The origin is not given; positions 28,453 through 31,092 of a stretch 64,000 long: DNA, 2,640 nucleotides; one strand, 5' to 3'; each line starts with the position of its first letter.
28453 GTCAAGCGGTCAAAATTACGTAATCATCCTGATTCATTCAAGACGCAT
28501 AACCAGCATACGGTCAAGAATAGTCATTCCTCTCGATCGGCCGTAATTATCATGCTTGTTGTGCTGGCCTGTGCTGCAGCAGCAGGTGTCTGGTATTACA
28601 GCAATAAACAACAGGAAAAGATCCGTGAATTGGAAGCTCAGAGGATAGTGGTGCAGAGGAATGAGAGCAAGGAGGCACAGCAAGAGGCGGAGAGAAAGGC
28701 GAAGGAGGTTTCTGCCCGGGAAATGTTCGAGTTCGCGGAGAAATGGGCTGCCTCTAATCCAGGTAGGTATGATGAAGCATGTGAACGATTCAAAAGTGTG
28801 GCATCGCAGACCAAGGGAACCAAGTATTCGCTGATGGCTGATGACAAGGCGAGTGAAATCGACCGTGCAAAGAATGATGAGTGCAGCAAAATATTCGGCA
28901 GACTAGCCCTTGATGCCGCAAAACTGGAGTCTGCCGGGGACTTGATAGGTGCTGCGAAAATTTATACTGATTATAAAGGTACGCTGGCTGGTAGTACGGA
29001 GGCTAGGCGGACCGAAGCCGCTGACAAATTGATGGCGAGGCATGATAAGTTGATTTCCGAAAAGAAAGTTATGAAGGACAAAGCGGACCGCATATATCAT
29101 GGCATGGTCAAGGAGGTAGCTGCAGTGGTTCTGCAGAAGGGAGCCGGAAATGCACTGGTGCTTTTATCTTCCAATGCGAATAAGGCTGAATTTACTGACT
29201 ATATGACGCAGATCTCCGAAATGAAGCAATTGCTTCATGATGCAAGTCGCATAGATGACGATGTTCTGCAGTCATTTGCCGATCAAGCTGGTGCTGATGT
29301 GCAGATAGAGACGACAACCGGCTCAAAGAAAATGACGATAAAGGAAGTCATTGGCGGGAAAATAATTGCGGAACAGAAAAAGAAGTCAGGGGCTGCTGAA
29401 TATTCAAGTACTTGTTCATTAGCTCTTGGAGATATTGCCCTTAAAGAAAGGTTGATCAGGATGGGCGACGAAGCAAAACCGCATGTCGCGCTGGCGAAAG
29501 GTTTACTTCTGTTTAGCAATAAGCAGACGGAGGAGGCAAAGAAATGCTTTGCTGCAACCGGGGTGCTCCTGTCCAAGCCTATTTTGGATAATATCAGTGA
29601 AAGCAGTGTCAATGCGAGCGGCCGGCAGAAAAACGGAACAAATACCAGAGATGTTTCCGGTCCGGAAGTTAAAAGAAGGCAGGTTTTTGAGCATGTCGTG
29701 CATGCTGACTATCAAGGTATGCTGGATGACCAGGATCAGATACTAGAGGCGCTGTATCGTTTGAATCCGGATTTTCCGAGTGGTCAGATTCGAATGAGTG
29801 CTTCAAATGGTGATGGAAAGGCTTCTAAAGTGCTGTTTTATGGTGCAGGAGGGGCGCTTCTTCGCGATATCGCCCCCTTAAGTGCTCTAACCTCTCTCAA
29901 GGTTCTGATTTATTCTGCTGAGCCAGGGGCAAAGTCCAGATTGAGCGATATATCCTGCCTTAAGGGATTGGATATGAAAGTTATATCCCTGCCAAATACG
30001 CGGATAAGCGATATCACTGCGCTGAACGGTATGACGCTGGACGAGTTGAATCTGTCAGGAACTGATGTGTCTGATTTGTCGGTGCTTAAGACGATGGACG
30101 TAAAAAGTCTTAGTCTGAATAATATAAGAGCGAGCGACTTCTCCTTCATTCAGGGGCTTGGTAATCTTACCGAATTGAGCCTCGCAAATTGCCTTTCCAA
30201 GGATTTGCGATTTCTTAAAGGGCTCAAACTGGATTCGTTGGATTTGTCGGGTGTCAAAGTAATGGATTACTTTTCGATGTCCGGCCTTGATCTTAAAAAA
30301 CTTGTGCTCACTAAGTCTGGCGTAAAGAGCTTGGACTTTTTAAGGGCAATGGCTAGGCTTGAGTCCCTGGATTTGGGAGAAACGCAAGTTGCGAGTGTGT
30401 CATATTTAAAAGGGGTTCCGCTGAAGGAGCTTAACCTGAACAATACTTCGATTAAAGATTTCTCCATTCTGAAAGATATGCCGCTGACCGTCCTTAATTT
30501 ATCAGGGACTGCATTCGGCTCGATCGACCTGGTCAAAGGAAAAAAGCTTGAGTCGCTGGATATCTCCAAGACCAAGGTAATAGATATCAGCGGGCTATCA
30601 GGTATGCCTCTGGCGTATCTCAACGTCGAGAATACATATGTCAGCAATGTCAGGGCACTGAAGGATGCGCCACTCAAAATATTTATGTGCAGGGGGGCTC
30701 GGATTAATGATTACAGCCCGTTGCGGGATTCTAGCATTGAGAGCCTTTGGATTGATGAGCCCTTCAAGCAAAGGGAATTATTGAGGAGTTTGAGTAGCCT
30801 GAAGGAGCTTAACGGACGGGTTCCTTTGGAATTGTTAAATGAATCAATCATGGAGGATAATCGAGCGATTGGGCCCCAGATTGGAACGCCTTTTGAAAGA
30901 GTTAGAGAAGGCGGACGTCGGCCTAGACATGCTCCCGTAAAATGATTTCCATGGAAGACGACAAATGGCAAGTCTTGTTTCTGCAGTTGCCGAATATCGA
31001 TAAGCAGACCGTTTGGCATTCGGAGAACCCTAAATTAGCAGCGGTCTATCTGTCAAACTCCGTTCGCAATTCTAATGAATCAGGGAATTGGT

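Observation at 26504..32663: Translationally coupled trio: exported poly-CxxCxGxG protein, LRR receptor-type Ser/Thr kinase, B12-binding radical SAM enzyme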

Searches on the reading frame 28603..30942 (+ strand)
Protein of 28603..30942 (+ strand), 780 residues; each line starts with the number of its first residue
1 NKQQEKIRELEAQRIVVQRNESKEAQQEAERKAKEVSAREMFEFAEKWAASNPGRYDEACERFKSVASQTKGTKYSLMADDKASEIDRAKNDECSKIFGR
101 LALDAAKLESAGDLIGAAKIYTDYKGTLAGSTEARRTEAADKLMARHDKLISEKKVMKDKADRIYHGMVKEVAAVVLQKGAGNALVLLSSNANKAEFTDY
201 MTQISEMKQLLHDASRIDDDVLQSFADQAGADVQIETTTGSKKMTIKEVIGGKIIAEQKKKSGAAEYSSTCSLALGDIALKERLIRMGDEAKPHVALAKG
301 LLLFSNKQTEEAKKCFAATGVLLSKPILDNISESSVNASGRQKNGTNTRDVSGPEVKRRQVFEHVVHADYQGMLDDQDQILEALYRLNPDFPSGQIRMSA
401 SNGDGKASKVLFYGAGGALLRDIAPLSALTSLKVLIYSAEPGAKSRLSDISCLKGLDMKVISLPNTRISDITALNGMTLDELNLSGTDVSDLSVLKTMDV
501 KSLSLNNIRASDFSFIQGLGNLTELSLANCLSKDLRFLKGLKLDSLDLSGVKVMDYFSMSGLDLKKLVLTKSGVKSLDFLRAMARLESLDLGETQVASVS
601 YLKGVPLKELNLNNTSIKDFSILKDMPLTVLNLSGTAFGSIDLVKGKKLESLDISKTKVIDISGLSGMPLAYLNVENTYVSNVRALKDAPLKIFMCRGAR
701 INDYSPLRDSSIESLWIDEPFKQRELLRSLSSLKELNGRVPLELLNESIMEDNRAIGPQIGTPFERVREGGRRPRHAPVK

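Call 30: find_homologous_proteins(query=window:28603-30942:+, max_evalue=0.00001)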
Query window:28603-30942:+ (780 aa): 23 proteins with E <= 0.00001 among 8000 candidates.
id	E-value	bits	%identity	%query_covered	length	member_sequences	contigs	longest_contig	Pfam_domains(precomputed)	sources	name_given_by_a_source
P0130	0.0e+0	1676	100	100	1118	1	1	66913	PF07714.24,PF00069.32,PF03109.23,PF12799.14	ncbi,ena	-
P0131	4.0e-69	252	29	88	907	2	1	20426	PF12799.14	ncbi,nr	ncbi:MAG: hypothetical protein PHR77_07915, partial [Kiritimatiellae bacterium]|nr:hypothetical prot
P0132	5.3e-57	212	30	38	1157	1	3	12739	PF07714.24,PF00069.32,PF03109.23,PF12799.14,PF01636.30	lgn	-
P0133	7.9e-42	162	26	38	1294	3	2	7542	PF07714.24,PF00069.32,PF12799.14,PF01636.30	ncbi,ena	-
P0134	2.2e-21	94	31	36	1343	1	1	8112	PF01095.26,PF12799.14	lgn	-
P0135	4.0e-19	87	32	36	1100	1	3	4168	PF23598.2,PF25497.2,PF00025.28,PF08477.20,PF12799.14,PF13855.13,PF16095.12,PF00071.29,PF23952.2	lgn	-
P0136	1.1e-17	82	26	38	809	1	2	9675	PF23598.2,PF25019.1,PF12799.14,PF13855.13,PF23211.1,PF23952.2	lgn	-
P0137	3.7e-17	80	33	39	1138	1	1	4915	PF14580.13,PF25019.1,PF05729.19,PF12799.14,PF22733.2,PF13855.13,PF23952.2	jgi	jgi:Leucine-rich repeat (LRR) protein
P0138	1.2e-15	75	26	19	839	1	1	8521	PF23598.2,PF12799.14,PF13855.13,PF23211.1,PF23952.2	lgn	-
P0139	1.7e-15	75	31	23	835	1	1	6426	PF23598.2,PF12799.14,PF13855.13,PF23952.2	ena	-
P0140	1.9e-15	75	26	19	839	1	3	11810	PF23598.2,PF12799.14,PF13855.13,PF23211.1,PF23952.2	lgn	-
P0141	4.6e-15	73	25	38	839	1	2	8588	PF23598.2,PF25019.1,PF12799.14,PF13855.13,PF23952.2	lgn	-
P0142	5.6e-15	73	26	19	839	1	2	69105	PF23598.2,PF12799.14,PF13855.13,PF23211.1,PF23952.2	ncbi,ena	-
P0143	2.3e-14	71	25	34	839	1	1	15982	PF23598.2,PF12799.14,PF13855.13,PF23211.1,PF23952.2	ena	-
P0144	4.7e-11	60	34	26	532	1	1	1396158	PF23598.2,PF00560.40,PF12799.14,PF13855.13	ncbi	-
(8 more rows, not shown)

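Call 44: predict_structure(alignment_id=A3)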
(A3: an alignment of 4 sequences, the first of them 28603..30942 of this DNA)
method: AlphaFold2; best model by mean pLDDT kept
length: 780 residues; sequences in the alignment: 4
mean_pLDDT: 75.7   pTM: 0.46
mean pLDDT of the five models: 75.7, 74.2, 74.0, 73.5, 72.4
residues with pLDDT >= 90: 150; 70-90: 432; 50-70: 82; < 50: 116
segments of 3 or more residues with pLDDT < 50: 1-6, 8-21, 335-374, 401-406, 427-433, 743-780
pLDDT, mean of each block of 10 residues (from residue 1): 45 35 60 84 91 86 91 88 90 86 86 87 81 84 84 76 85 85 85 78 89 90 89 84 87 83 66 86 89 90 85 87 84 48 27 30 29 52 69 62 51 54 50 56 55 67 79 84 86 88 91 87 93 85 93 84 92 85 91 84 90 87 87 88 86 91 88 90 84 88 81 86 75 79 44 32 28 33
secondary structure, 60 per line:
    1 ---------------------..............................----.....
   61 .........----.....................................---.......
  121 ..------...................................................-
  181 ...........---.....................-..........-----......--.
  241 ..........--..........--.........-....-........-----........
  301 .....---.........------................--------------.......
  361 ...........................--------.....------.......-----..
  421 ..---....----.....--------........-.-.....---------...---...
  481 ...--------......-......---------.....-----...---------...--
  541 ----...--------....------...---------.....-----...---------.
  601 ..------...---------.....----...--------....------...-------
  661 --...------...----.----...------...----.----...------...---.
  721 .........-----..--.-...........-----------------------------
elements in order (helices of 4 or more, strands of 3 or more residues): H22-51 H56-69 H74-110 H114-122 H129-179 H181-191 H195-215 H217-226 E232-237 E240-250 E253-262 E265-273 H280-287 H293-305 H309-317 H324-339 H354-387 E396-400 E407-413 E419-422 E426-429 E434-438 H447-453 E458-462 E478-483 H492-497 E499-504 H514-518 E524-526 E545-547 H556-559 E566-568 H578-582 E588-590 E609-611 H621-625 E630-632 H641-644 E651-653 E672-674 E693-695 E714-716 H720-729 H741-751

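Call 48: fold_search(model_id=the predicted structure, library=pdb)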
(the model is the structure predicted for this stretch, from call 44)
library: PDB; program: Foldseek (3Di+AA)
matches with E <= 10: 630; with E <= 0.001: 195
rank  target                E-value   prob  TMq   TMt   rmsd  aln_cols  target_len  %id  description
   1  2omx_A                3.5e-14  1.00  0.33  0.54   6.0       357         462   22  Crystal structure of InlA S192N G194S+S/hEC1 complex (released 2007-08-28)
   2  5il7_A                9.7e-14  1.00  0.32  0.54   5.2       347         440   22  Leucine rich repeat domain of the Chlorobium tepidum Roco protein (released 2016-03-16)
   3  1o6v_A                1.3e-13  1.00  0.31  0.50   7.0       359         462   24  Internalin (INLA, Listeria monocytogenes) - functional domain, uncomplexed (released 2002-12-23)
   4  2omu_A                3.9e-13  1.00  0.34  0.54   5.7       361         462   23  Crystal structure of InlA G194S+S Y369S/hEC1 complex (released 2007-08-28)
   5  8h62_A                4.1e-13  1.00  0.32  0.51   6.9       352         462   23  Crystal structure of Internalin A from Listeria monocytogenes with human E-cadherin EC12 (released 2023-10-04)
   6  8h64_A                7.1e-13  1.00  0.33  0.54   5.8       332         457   22  Crystal structure of Internalin A from Listeria monocytogenes with nanobody VHH24 bound (released 2023-10-04)
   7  8h64_G                8.5e-13  1.00  0.34  0.56   5.4       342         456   22  Crystal structure of Internalin A from Listeria monocytogenes with nanobody VHH24 bound (released 2023-10-04)
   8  8h64_C                1.2e-12  1.00  0.33  0.54   5.8       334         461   22  Crystal structure of Internalin A from Listeria monocytogenes with nanobody VHH24 bound (released 2023-10-04)
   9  2omy_A                1.3e-12  1.00  0.34  0.55   5.7       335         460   23  Crystal structure of InlA S192N/hEC1 complex (released 2007-06-05)
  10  1o6t                  3.7e-12  1.00  0.34  0.55   6.1       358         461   25  Internalin (INLA, Listeria monocytogenes) - functional domain, uncomplexed (released 2002-12-23)
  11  1o6s_A                7.8e-12  1.00  0.33  0.52   6.7       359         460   22  Internalin (Listeria monocytogenes) / E-Cadherin (human) Recognition Complex (released 2002-12-13)
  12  2omt_A                1.6e-11  1.00  0.32  0.52   4.7       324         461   24  Crystal structure of InlA G194S+S/hEC1 complex (released 2007-08-28)
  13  2omz_A                1.6e-11  1.00  0.32  0.52   4.8       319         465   26  Crystal structure of InlA Y369A/hEC1 complex (released 2007-08-28)
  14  4fmz_B                4.3e-11  1.00  0.27  0.55   7.0       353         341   20  Crystal structure of an internalin (inlF) from Listeria monocytogenes str. 4b F2365 at 1.91 A resolution (released 2012-07-25)
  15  6hlu_B                5.2e-11  1.00  0.32  0.28   5.3       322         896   24  Crystal structure of the LRR-Roc-COR domain of the Chlorobium tepidum Roco protein (released 2018-12-26)
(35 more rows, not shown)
